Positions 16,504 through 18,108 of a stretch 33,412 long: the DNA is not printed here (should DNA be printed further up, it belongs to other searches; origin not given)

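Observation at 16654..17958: E1-type (PMP, [2Fe-2S]) 3-dehydrase in a GDP-mannose context and without an E3 reductase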

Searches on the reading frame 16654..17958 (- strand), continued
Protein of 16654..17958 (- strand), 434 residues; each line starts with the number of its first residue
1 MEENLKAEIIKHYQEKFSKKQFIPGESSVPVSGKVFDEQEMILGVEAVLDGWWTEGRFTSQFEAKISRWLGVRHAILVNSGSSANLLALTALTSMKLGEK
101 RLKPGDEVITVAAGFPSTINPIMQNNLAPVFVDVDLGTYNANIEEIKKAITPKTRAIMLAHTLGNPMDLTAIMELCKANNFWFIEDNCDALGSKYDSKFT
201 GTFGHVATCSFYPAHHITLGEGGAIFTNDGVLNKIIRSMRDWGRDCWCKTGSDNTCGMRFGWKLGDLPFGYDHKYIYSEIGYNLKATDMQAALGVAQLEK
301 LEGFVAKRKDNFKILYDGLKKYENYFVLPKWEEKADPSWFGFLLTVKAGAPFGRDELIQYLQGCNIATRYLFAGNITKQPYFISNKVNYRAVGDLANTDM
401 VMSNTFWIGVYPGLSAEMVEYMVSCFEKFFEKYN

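Call 20: find_encoding_contigs(protein=P0006, flank=10000, max_places=2)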
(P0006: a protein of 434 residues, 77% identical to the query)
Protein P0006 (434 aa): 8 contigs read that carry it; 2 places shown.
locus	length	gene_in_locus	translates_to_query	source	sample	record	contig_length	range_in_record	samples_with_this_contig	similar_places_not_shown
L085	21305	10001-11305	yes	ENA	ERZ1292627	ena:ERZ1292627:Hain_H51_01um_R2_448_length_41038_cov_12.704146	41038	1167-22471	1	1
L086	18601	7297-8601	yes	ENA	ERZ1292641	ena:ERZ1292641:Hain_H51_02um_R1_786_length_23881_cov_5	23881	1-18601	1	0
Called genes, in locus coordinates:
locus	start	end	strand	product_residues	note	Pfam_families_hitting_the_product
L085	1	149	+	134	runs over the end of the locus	PF19480:DUF6016 (weak)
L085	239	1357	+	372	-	PF13489:Methyltransf_23, PF08241:Methyltransf_11 (weak), PF08242:Methyltransf_12 (faint), PF08484:Methyltransf_14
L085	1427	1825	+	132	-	-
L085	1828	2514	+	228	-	PF01370:Epimerase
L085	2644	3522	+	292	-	PF09290:AcetDehyd-dimer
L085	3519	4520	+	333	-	PF00682:HMGL-like, PF07836:DmpG_comm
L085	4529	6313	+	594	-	PF02776:TPP_enzyme_N, PF00205:TPP_enzyme_M, PF02775:TPP_enzyme_C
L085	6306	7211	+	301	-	PF01370:Epimerase, PF04321:RmlD_sub_bind (weak)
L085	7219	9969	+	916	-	-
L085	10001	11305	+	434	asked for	PF01041:DegT_DnrJ_EryC1, PF00155:Aminotran_1_2 (weak), PF00266:Aminotran_5 (weak), PF01053:Cys_Met_Meta_PP (weak)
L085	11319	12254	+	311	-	PF00535:Glycos_transf_2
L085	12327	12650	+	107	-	PF04138:GtrA_DPMS_TM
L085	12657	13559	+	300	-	PF00535:Glycos_transf_2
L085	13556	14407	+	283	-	PF00535:Glycos_transf_2 (weak)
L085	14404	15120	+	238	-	PF00535:Glycos_transf_2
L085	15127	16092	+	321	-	-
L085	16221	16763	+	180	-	PF05050:Methyltransf_21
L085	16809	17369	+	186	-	PF08241:Methyltransf_11, PF13489:Methyltransf_23, PF13649:Methyltransf_25 (weak)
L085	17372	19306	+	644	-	-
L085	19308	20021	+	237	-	PF13489:Methyltransf_23, PF13649:Methyltransf_25, PF13847:Methyltransf_31, PF08241:Methyltransf_11, PF08242:Methyltransf_12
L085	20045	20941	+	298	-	PF01370:Epimerase, PF07993:NAD_binding_4 (weak), PF16363:GDP_Man_Dehyd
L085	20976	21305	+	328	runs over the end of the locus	PF01370:Epimerase, PF07993:NAD_binding_4, PF16363:GDP_Man_Dehyd, PF04321:RmlD_sub_bind (weak)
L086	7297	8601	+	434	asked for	PF01041:DegT_DnrJ_EryC1, PF00155:Aminotran_1_2 (weak), PF00266:Aminotran_5 (weak), PF01053:Cys_Met_Meta_PP (weak)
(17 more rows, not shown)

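Call 21: find_encoding_contigs(protein=P0008, flank=10000, max_places=2)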
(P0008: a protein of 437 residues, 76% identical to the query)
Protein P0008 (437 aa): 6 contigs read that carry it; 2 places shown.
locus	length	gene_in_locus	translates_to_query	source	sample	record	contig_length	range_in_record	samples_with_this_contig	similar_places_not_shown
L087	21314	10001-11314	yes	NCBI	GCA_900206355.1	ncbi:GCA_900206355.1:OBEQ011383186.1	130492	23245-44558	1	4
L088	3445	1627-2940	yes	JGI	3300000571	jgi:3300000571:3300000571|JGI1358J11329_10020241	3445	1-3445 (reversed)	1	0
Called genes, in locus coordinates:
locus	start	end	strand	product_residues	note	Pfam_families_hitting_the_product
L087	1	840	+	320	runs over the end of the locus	PF01073:3Beta_HSD, PF01370:Epimerase, PF02719:Polysacc_synt_2, PF16363:GDP_Man_Dehyd, PF07993:NAD_binding_4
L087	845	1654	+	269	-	PF00456:Transketolase_N, PF00676:E1_dh (weak)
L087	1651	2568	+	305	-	PF02779:Transket_pyr, PF02780:Transketolase_C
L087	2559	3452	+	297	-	PF01118:Semialdhyde_dh (weak), PF09290:AcetDehyd-dimer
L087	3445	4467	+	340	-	PF00682:HMGL-like, PF07836:DmpG_comm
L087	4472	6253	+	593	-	PF02776:TPP_enzyme_N, PF00205:TPP_enzyme_M, PF02775:TPP_enzyme_C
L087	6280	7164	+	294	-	PF01370:Epimerase, PF04321:RmlD_sub_bind (weak), PF16363:GDP_Man_Dehyd (faint)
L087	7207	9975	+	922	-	-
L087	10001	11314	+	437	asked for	PF01041:DegT_DnrJ_EryC1, PF00266:Aminotran_5 (weak), PF01053:Cys_Met_Meta_PP (weak)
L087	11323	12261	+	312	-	PF00535:Glycos_transf_2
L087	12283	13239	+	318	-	PF00535:Glycos_transf_2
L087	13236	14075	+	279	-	PF00535:Glycos_transf_2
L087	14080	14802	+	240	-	PF00535:Glycos_transf_2, PF10111:Glyco_tranf_2_2 (faint)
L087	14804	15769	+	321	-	-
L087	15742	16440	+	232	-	PF05050:Methyltransf_21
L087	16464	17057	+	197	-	PF08241:Methyltransf_11 (weak), PF13489:Methyltransf_23 (weak)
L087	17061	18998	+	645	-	-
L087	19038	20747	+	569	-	PF02543:Carbam_trans_N, PF16861:Carbam_trans_C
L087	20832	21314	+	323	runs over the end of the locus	PF01370:Epimerase, PF04321:RmlD_sub_bind (weak), PF16363:GDP_Man_Dehyd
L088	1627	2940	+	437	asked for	PF01041:DegT_DnrJ_EryC1, PF00266:Aminotran_5 (weak), PF01053:Cys_Met_Meta_PP (weak)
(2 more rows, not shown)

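Call 23: search_protein_families(library=ncbifam, proteins=[L031:95-1099:+, L013:2635-3744:+, L041:11271-12344:+, L027:6504-7526:+, L007:732-1508:+], max_evalue=1e-10)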
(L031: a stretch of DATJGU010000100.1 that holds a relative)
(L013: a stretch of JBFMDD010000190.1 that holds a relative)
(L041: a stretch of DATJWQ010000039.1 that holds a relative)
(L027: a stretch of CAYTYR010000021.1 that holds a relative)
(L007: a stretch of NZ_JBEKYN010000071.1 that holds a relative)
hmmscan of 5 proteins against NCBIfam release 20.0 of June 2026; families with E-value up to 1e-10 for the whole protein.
L031:95-1099:+ (334 aa): 21 families
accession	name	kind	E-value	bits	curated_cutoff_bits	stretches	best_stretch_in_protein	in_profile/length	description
TIGR02622.1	CDP_4_6_dhtase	equivalog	2.7e-60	204.4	278.45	1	12-331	1-335/352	CDP-glucose 4,6-dehydratase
TIGR01181.1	dTDP_gluc_dehyt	equivalog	1.1e-51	175.8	365.1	1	18-328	2-313/321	dTDP-glucose 4,6-dehydratase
TIGR04180.1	EDH_00030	hypoth_equivalog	4.9e-44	150.6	475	1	18-313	1-296/297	NAD-dependent 4,6-dehydratase LegB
TIGR01179.1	galE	equivalog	8.3e-36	123.5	262.3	1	18-193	2-178/332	UDP-glucose 4-epimerase GalE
NF007582.0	PRK10217.1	equivalog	1.7e-33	116.2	698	1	17-326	3-331/355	dTDP-glucose 4,6-dehydratase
NF007490.0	PRK10084.1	subfamily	3.9e-29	101.8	649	1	18-327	3-335/361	dTDP-glucose 4,6-dehydratase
NF007956.0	PRK10675.1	subfamily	2.9e-27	95.7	394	1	18-169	3-157/338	UDP-glucose 4-epimerase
NF011728.1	PRK15181.1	equivalog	1.3e-22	80.3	760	1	19-328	19-339/348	Vi polysaccharide biosynthesis UDP-N-acetylglucosaminuronic acid C-4 epimerase TviC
TIGR03466.1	HpnA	hypoth_equivalog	3.4e-22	78.8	367.65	1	17-186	2-165/327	hopanoid-associated sugar epimerase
NF042423.1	oxyalk_red_Shew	equivalog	2.2e-18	66.4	580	1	17-276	10-256/331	2-alkyl-3-oxoalkanoate reductase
NF043036.1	ErythonDh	equivalog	2.9e-18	66.1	325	1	18-176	3-164/321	D-erythronate dehydrogenase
TIGR03589.1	PseB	equivalog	6.9e-18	64.7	407.75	1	15-141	4-129/324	UDP-N-acetylglucosamine 4,6-dehydratase (inverting)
NF042422.1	oxyalk_red_OleD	equivalog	2.9e-16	59.7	580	1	18-279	3-252/329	2-alkyl-3-oxoalkanoate reductase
TIGR01472.1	gmd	equivalog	1.6e-14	53.9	415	1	19-181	4-175/342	GDP-mannose 4,6-dehydratase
NF052578.1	StrlDmthSdmBMthl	equivalog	1.2e-13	51.6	600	1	19-144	4-120/328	sterol demethylase protein SdmB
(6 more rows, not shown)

L013:2635-3744:+ (369 aa): 8 families
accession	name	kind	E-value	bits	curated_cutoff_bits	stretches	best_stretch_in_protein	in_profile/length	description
TIGR02622.1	CDP_4_6_dhtase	equivalog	2.3e-148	494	278.45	1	8-361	1-351/352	CDP-glucose 4,6-dehydratase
TIGR01181.1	dTDP_gluc_dehyt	equivalog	7.5e-27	94.2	365.1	1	13-338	1-312/321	dTDP-glucose 4,6-dehydratase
TIGR04180.1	EDH_00030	hypoth_equivalog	2.5e-20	72.7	475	1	14-180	1-166/297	NAD-dependent 4,6-dehydratase LegB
TIGR01179.1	galE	equivalog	1.9e-19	69.7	262.3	1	13-176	1-162/332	UDP-glucose 4-epimerase GalE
TIGR01472.1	gmd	equivalog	9.6e-15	54.6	415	1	13-177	2-173/342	GDP-mannose 4,6-dehydratase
NF007582.0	PRK10217.1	equivalog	3.8e-13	49.3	698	1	12-338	2-332/355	dTDP-glucose 4,6-dehydratase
NF007490.0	PRK10084.1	subfamily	1.5e-11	43.9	649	0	13-122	2-113/361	dTDP-glucose 4,6-dehydratase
NF007956.0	PRK10675.1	subfamily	8.7e-11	41.5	394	0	13-170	2-160/338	UDP-glucose 4-epimerase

L041:11271-12344:+ (357 aa): 3 families
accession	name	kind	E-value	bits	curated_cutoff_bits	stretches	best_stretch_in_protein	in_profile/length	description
TIGR01181.1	dTDP_gluc_dehyt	equivalog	1.5e-25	90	365.1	1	29-345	2-313/321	dTDP-glucose 4,6-dehydratase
TIGR01179.1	galE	equivalog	1.8e-15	56.6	262.3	1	28-346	1-328/332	UDP-glucose 4-epimerase GalE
NF007582.0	PRK10217.1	equivalog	2.1e-13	50.1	698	1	138-345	123-333/355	dTDP-glucose 4,6-dehydratase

L027:6504-7526:+ (340 aa): 12 families
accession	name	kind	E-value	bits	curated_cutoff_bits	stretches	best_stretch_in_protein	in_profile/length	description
TIGR01181.1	dTDP_gluc_dehyt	equivalog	1.5e-44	152.4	365.1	1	2-336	1-312/321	dTDP-glucose 4,6-dehydratase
TIGR01179.1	galE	equivalog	4.7e-42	144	262.3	1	2-328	1-317/332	UDP-glucose 4-epimerase GalE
NF007490.0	PRK10084.1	subfamily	1.3e-36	126.4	649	1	1-335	1-334/361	dTDP-glucose 4,6-dehydratase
NF007582.0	PRK10217.1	equivalog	1.1e-33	116.8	698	1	2-335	3-331/355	dTDP-glucose 4,6-dehydratase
TIGR04180.1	EDH_00030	hypoth_equivalog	3.3e-32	111.8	475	1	3-322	1-296/297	NAD-dependent 4,6-dehydratase LegB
TIGR02622.1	CDP_4_6_dhtase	equivalog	1.1e-24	87.2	278.45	1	2-135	6-141/352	CDP-glucose 4,6-dehydratase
NF007956.0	PRK10675.1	subfamily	2.6e-24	86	394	1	1-319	1-313/338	UDP-glucose 4-epimerase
TIGR02197.1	heptose_epim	equivalog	1.9e-19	70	274.6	1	3-336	1-314/316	ADP-glyceromanno-heptose 6-epimerase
NF043036.1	ErythonDh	equivalog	5.4e-15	55.4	325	1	1-129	1-131/321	D-erythronate dehydrogenase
NF011728.1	PRK15181.1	equivalog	1.1e-12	47.7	760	1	3-335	18-337/348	Vi polysaccharide biosynthesis UDP-N-acetylglucosaminuronic acid C-4 epimerase TviC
TIGR01472.1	gmd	equivalog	6.2e-12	45.4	415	0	48-201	53-196/342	GDP-mannose 4,6-dehydratase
NF041015.1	UDPsulfquin_syn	equivalog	9.9e-12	44.5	575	0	1-245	1-271/384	UDP-sulfoquinovose synthase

L007:732-1508:+ (258 aa): 8 families
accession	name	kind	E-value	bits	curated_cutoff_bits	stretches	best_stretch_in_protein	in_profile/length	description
TIGR02623.1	G1P_cyt_trans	equivalog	4.6e-104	347.4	300.25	1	1-258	1-255/255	glucose-1-phosphate cytidylyltransferase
TIGR03992.1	Arch_glmU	subfamily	5.3e-28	98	292.1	2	1-68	1-68/393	bifunctional sugar-1-phosphate nucleotidylyltransferase/acetyltransferase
NF049965.1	GlMnHpPGnyltfHddC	equivalog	1.1e-23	84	300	1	1-66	1-66/221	D-glycero-D-manno-heptose 1-phosphate guanosyltransferase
NF052502.1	man1P_GTase_Rv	exception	3.6e-20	72.1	440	0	104-234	81-216/352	mannose-1-phosphate guanylyltransferase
NF041313.1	UDPGP_AglF_Halo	equivalog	9.5e-20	71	400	1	1-64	1-64/234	UTP--glucose-1-phosphate uridylyltransferase AglF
NF041173.1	Sug_nt_acttase_Thmprot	equivalog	5.9e-18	65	600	1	1-206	1-181/405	bifunctional sugar-1-phosphate nucleotidylyltransferase/acetyltransferase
NF045761.1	NAMPUrTaseMurU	equivalog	1.4e-14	54.5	250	1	1-64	1-64/226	N-acetylmuramate alpha-1-phosphate uridylyltransferase MurU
TIGR01208.1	rmlA_long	equivalog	1.3e-12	47.3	320.25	0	2-73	1-73/353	glucose-1-phosphate thymidylyltransferase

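Call 24: find_related_loci(query=window:16657-17958:-, collection=metagenome_contigs, flank=10000)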
Query window:16657-17958:- (434 aa) in metagenome_contigs; peptide patterns used: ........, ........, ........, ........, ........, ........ (x = any residue, [..] = any of these).
600 stretches matched a pattern (row limit reached: there are more); 593 encode a relative of the query (tblastn E <= 1e-3); the best 80 are kept; 80 distinct loci.
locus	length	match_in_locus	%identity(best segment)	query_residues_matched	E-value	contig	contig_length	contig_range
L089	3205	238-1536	74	1-433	0e+0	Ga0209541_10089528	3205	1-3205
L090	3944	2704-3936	63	11-422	0e+0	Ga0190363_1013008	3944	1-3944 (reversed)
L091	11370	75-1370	59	1-434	0e+0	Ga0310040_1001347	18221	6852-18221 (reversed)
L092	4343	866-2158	60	1-431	0e+0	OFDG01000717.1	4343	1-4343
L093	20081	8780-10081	60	1-434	0e+0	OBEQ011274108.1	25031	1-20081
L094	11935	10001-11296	60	2-431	0e+0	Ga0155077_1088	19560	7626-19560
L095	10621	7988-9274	58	1-431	0e+0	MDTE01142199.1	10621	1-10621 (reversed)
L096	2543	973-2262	59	2-429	0e+0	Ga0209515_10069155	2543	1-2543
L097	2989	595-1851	60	9-427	0e+0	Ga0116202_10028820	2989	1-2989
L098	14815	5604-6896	59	1-433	2e-180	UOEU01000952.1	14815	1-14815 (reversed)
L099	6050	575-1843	59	8-432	0e+0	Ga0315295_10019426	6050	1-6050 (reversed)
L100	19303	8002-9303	60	2-432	2e-179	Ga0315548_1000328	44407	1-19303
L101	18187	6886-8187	59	2-434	1e-179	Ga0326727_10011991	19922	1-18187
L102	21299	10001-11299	57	2-432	3e-178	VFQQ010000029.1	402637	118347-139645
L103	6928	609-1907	57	2-432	9e-179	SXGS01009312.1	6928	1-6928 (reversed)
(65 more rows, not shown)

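Call 25: search_dna_similar(query=window:16657-17958:-, collection=plasmids, mode=protein, max_rows=25, max_evalue=1e-50)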
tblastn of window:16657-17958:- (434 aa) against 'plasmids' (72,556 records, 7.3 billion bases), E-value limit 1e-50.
Records with a match: 47; places in all: 48; records where one place covers at least 80% of the query: 47.
Best place of each record, by identity: <60% 47.
By first word of the organism name: Streptomyces 28; Sinorhizobium 5; Salmonella 2; Azospirillum 2; Sphingomonas 1; Methylovirgula 1; Qipengyuania 1; Sulfitobacter 1; Desulfobaculum 1; Rhodococcus 1; and 4 more.
By predicted mobility (MOB-suite, as given by PLSDB): non-mobilizable 42; mobilizable 4; conjugative 1.
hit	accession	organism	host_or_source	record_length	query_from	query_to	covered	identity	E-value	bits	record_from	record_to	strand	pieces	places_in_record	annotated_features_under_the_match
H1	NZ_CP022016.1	Salmonella enterica subsp. enterica serovar India str. ...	-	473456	1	430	99%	57.0%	1e-153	488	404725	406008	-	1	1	rfbH: lipopolysaccharide biosynthesis protein RfbH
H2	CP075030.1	Salmonella enterica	-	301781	1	430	99%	56.7%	1e-152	485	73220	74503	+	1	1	rfbH: lipopolysaccharide biosynthesis protein RfbH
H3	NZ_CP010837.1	Sphingomonas hengshuiensis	whole organism,soil of Hengshui Lake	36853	3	430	99%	55.8%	3e-144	461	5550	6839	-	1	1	rfbH: lipopolysaccharide biosynthesis protein RfbH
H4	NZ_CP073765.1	Methylovirgula sp. HY1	soil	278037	1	431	99%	53.4%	2e-146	468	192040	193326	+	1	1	rfbH: lipopolysaccharide biosynthesis protein RfbH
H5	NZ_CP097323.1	Streptomyces sp. RerS4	root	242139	8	431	98%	54.0%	2e-145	464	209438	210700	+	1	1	rfbH: lipopolysaccharide biosynthesis protein RfbH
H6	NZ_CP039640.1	Azospirillum sp. TSH100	soil,soil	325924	2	431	99%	53.2%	7e-148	472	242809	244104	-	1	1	rfbH: lipopolysaccharide biosynthesis protein RfbH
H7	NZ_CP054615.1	Azospirillum oryzae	cell culture,soil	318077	8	429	97%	54.1%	2e-148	473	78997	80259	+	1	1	rfbH: lipopolysaccharide biosynthesis protein RfbH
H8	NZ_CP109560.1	Streptomyces sp. NBC_01384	-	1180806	8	431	98%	53.3%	2e-143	459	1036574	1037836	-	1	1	record has no annotation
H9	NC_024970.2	Streptomyces lavendulae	-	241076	8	429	97%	53.1%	6e-140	449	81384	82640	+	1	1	rfbH: lipopolysaccharide biosynthesis protein RfbH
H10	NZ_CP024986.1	Streptomyces lavendulae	pure culture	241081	8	429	97%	53.1%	6e-140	449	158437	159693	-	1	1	rfbH: lipopolysaccharide biosynthesis protein RfbH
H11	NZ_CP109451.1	Streptomyces sp. NBC_01471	-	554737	8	429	97%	52.8%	1e-140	451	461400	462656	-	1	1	rfbH: lipopolysaccharide biosynthesis protein RfbH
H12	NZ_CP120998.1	Streptomyces sp. Mut1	-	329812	12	434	97%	52.0%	1e-137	442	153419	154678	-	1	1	rfbH: lipopolysaccharide biosynthesis protein RfbH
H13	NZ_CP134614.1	Streptomyces sp. ITFR-6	Ips typographus,whole organism,Ips ...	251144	12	434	97%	52.0%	5e-137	441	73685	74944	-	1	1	rfbH: lipopolysaccharide biosynthesis protein RfbH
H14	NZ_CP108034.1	Streptomyces sp. NBC_00304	-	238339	12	434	97%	52.0%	1e-135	437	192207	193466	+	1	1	rfbH: lipopolysaccharide biosynthesis protein RfbH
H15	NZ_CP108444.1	Streptomyces sp. NBC_01276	-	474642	8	429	97%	51.9%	1e-134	434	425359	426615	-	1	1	rfbH: lipopolysaccharide biosynthesis protein RfbH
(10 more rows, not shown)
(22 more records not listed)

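Call 26: get_annotated_region(hit=H1, flank=9000)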
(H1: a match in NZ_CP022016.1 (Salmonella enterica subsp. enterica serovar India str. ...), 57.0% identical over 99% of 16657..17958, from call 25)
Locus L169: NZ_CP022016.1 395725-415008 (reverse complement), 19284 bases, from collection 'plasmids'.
description: Salmonella enterica subsp. enterica serovar India str. SA20085604 plasmid unnamed1, complete sequence
organism: Salmonella enterica subsp. enterica serovar India str. SA20085604 (NCBI taxid 1242098)
taxonomy: Bacteria; Pseudomonadota; Gammaproteobacteria; Enterobacterales; Enterobacteriaceae; Salmonella; Salmonella enterica; Salmonella enterica subsp. enterica serovar India str. SA20085604
host: -; source: -; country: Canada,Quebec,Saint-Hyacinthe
typing (MOB-suite, as given by PLSDB): non-mobilizable
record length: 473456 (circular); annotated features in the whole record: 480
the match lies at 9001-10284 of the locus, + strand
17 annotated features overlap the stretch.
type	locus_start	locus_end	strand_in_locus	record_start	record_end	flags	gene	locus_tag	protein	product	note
CDS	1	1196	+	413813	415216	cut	wcaM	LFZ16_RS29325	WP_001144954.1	colanic acid biosynthesis protein WcaM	-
CDS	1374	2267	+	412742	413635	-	galF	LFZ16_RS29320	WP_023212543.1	GalU regulator GalF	GO:0009225 - nucleotide-sugar metabolic process [Evidence IEA]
CDS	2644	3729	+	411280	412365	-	rfbB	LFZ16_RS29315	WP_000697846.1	dTDP-glucose 4,6-dehydratase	GO:0019305 - dTDP-rhamnose biosynthetic process [Evidence IEA]; GO:0009243 - O antigen biosynthetic process [Evidence ...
CDS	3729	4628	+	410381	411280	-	rfbD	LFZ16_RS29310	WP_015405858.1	dTDP-4-dehydrorhamnose reductase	-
CDS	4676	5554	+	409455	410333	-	rfbA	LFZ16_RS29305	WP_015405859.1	glucose-1-phosphate thymidylyltransferase RfbA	GO:0045226 - extracellular polysaccharide biosynthetic process [Evidence IEA]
CDS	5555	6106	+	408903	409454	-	rfbC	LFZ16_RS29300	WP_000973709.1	dTDP-4-dehydrorhamnose 3,5-epimerase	GO:0019305 - dTDP-rhamnose biosynthetic process [Evidence IEA]; GO:0009243 - O antigen biosynthetic process [Evidence ...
CDS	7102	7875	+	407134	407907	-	rfbF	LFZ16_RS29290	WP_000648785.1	glucose-1-phosphate cytidylyltransferase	GO:0009103 - lipopolysaccharide biosynthetic process [Evidence IEA]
CDS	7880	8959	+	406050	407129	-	rfbG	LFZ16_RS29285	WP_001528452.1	CDP-glucose 4,6-dehydratase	GO:0009243 - O antigen biosynthetic process [Evidence IEA]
CDS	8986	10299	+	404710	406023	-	rfbH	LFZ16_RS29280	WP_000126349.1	lipopolysaccharide biosynthesis protein RfbH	-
CDS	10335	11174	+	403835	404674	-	-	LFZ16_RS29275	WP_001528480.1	CDP-paratose synthase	-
CDS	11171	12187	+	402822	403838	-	-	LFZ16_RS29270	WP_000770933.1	CDP-paratose 2-epimerase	-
CDS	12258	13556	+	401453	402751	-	-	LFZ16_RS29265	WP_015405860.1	MATE family efflux transporter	-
CDS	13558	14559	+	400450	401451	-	-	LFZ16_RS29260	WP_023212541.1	glycosyltransferase family 2 protein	-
CDS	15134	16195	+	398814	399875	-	-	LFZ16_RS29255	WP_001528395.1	glycosyltransferase family 1 protein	-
CDS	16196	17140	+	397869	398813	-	rfbN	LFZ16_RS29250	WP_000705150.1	O antigen biosynthesis rhamnosyltransferase RfbN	-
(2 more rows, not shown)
